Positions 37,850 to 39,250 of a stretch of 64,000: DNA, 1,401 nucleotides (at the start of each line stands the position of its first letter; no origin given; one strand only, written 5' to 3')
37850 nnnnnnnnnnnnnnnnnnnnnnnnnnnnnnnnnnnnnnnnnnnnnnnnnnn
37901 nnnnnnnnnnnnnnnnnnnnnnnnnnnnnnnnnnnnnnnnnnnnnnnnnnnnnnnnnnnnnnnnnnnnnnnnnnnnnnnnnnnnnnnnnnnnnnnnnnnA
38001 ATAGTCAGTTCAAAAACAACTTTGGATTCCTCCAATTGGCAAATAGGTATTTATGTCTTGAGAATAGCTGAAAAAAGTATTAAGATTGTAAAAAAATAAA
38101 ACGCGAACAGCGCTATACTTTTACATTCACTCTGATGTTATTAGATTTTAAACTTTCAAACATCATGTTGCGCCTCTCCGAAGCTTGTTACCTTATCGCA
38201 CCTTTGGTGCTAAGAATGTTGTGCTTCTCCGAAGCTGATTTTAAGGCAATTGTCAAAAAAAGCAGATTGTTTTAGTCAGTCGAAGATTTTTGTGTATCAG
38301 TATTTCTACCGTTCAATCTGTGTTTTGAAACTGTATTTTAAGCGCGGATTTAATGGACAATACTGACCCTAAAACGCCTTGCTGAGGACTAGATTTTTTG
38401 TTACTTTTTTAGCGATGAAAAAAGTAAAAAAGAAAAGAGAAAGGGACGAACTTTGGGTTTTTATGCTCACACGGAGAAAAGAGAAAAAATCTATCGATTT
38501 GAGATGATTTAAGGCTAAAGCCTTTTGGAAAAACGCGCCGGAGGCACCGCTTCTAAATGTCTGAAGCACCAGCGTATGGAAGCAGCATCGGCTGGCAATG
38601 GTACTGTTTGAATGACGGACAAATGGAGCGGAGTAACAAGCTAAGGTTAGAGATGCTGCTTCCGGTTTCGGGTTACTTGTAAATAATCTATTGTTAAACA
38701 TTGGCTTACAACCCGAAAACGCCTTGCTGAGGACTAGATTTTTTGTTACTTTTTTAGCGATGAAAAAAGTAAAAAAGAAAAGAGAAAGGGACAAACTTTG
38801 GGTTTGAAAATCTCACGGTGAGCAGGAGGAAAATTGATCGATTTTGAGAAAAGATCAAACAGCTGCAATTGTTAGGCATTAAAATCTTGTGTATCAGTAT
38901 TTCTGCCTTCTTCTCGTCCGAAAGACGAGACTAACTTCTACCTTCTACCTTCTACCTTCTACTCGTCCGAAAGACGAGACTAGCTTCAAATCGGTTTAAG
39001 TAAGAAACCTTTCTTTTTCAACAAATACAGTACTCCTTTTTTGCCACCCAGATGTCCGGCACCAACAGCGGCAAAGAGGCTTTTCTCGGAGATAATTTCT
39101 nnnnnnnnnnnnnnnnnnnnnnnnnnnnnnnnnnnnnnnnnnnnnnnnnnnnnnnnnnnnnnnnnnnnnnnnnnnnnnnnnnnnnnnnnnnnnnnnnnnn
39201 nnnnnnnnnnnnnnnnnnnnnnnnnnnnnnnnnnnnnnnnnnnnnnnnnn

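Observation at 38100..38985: Repeat-flanked 0.9-kb non-coding region with a candidate structured RNA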

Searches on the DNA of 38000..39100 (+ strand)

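Call 4: search_rna_families(source=window, start=38000, end=39100, threshold=evalue, max_evalue=10, show_alignments=3)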
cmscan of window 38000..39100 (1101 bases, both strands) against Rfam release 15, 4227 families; matches with E-value up to 10: 8.
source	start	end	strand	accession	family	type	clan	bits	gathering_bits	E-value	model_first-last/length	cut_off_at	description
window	38426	38510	+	RF00351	snoR20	Gene; snRNA; snoRNA; CD-box;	-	25.3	43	0.71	1-90/90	no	Small nucleolar RNA R20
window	38365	38436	+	RF01987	ZEB2_AS1_4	Gene; lncRNA;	-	22.5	50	9.8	1-78/78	no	ZEB2 antisense RNA 1 conserved region 4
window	38389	38442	+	RF03794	MIR5298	Gene; miRNA;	-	21.8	70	1.3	1-80/80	no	MIR5298 microRNA precursor family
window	38390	38438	+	RF03956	mir-737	Gene; miRNA;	-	19.1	60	5.3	1-63/63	no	mir-737 microRNA precursor family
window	38735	38783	+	RF03956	mir-737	Gene; miRNA;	-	19.1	60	5.3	1-63/63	no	mir-737 microRNA precursor family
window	38387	38489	-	RF02555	hveRNA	Gene; rRNA;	-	17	90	9.7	1-124/124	no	mt-5S-like H. vermiformis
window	38394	38455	+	RF02995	IMES-5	Gene; sRNA;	-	14.6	96.1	6.4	1-150/150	no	IMES-5 RNA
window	38761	38823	+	RF02158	NPPA-AS1_3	Gene; lncRNA;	-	13.8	55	2.7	1-108/108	no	NPPA antisense RNA 1 conserved region 3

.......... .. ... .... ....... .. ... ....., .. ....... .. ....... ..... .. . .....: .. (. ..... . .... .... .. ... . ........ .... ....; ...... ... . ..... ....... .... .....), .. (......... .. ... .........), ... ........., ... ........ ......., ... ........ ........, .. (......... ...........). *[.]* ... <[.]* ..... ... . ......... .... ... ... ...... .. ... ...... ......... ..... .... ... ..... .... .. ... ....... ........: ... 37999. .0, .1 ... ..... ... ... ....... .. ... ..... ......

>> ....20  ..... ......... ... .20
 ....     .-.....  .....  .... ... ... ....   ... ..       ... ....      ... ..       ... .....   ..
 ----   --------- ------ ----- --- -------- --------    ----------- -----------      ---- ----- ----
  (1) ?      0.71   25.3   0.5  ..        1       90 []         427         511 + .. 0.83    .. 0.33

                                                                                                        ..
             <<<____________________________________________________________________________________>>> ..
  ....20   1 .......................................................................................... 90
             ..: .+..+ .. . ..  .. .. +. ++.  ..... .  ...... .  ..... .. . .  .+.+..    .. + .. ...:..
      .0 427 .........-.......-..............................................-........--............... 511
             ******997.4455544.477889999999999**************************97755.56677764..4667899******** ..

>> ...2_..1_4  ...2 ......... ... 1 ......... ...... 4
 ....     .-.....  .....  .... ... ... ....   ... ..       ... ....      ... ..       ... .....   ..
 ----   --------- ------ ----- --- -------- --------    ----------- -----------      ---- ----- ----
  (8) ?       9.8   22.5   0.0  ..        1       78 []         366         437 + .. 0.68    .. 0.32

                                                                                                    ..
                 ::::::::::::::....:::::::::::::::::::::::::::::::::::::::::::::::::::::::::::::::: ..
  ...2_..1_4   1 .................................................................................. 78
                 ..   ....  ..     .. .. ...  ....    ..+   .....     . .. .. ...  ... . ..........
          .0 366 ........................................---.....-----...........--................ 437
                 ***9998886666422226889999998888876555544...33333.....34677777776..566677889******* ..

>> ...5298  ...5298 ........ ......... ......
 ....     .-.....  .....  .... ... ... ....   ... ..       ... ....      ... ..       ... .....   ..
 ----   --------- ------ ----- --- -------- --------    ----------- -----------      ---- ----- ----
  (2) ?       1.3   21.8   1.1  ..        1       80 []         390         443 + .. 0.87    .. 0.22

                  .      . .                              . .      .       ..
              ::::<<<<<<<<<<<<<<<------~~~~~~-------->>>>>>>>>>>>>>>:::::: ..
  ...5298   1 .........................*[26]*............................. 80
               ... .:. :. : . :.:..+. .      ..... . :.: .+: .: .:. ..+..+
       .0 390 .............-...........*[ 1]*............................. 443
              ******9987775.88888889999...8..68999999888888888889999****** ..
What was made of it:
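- On Any Rfam 15 family: For 38000-39100 at E<=10, the only matches are chance-level hits to eukaryotic snoRNA, miRNA and lncRNA models (call 4).
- On Bacterial small SRP RNA: No hit in the region (call 4).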

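Call 55: search_dna_similar(query=window:38511-38860:+, collection=plasmids, mode=distant, max_evalue=0.001)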
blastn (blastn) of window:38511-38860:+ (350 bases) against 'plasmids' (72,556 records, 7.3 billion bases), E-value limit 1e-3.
No match.

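Call 56: search_dna_similar(query=window:38511-38860:+, collection=phages, mode=distant, max_evalue=0.001)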
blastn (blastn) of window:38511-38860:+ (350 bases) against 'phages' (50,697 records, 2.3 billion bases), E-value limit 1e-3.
No match.
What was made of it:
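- Tried and rejected: Phage and plasmid collections by blastn, 0 hits (calls 55, 56).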

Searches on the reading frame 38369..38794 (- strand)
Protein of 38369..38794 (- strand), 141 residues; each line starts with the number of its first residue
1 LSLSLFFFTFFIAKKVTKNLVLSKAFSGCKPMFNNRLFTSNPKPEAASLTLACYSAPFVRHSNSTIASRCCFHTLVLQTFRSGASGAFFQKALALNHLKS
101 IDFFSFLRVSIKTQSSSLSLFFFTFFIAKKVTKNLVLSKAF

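Call 16: search_protein_families(library=pfam, proteins=[window:38369-38794:-])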
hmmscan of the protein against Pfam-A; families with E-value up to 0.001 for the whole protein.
window:38369-38794:- (141 aa): 0 families

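Call 76: find_homologous_proteins(query=window:38369-38794:-, max_evalue=0.001)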
Query window:38369-38794:- (141 aa): 12 proteins with E <= 0.001 among 36 candidates.
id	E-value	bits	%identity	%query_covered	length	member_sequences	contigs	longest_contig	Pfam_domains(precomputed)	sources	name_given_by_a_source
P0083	1.1e-38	150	75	74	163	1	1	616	-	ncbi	-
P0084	1.2e-33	134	78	59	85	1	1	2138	-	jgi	-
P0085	7.0e-32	128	91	53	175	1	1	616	-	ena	-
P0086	1.1e-27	115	67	56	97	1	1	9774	-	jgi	jgi:hypothetical protein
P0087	3.7e-23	100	66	57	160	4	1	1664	-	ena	-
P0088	5.0e-23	100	66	57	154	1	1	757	-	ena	-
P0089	1.2e-18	85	54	68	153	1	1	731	-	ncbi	-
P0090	1.4e-17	82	69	43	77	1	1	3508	-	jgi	-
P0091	9.5e-11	60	69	35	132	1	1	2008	-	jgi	jgi:hypothetical protein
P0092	1.0e-10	60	93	30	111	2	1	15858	-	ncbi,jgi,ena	jgi:hypothetical protein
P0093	1.6e-9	56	67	35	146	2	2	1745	-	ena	-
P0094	2.1e-6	46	74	22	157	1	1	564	-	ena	-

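Call 77: find_encoding_contigs(protein=P0089, flank=3000, max_places=3)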
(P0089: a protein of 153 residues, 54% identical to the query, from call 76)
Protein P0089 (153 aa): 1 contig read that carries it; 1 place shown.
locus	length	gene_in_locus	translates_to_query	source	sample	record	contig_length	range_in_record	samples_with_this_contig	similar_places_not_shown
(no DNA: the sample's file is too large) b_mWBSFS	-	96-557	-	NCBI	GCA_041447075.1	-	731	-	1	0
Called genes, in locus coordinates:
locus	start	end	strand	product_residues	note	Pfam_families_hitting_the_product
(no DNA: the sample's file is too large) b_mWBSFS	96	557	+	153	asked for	-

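Call 78: find_encoding_contigs(protein=P0086, flank=5000, max_places=3)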
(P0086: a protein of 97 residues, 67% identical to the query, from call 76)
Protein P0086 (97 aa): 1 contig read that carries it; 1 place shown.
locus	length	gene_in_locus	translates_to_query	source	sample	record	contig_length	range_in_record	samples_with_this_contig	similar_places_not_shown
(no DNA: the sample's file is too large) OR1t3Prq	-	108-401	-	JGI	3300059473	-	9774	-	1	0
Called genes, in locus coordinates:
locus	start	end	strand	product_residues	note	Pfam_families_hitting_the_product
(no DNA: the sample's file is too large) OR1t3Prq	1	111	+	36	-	?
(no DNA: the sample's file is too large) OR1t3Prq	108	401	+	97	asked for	-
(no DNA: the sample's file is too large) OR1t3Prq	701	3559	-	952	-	PF00580:UvrD-helicase, PF01443:Viral_helicase1 (faint), PF13245:AAA_19 (weak), PF13361:UvrD_C, PF13538:UvrD_C_2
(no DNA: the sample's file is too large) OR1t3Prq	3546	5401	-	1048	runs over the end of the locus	PF04257:RecC_N, PF27451:RecC_4th, PF17946:RecC_C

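Call 79: find_encoding_contigs(protein=P0087, flank=3000, max_places=4)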
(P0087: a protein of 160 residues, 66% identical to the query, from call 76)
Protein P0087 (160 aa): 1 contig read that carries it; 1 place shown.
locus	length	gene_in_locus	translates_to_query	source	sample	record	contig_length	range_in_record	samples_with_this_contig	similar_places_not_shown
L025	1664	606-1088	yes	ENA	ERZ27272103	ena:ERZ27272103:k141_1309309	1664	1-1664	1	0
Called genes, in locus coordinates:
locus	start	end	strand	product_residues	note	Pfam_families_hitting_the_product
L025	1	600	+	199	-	?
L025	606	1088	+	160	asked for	-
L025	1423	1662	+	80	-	?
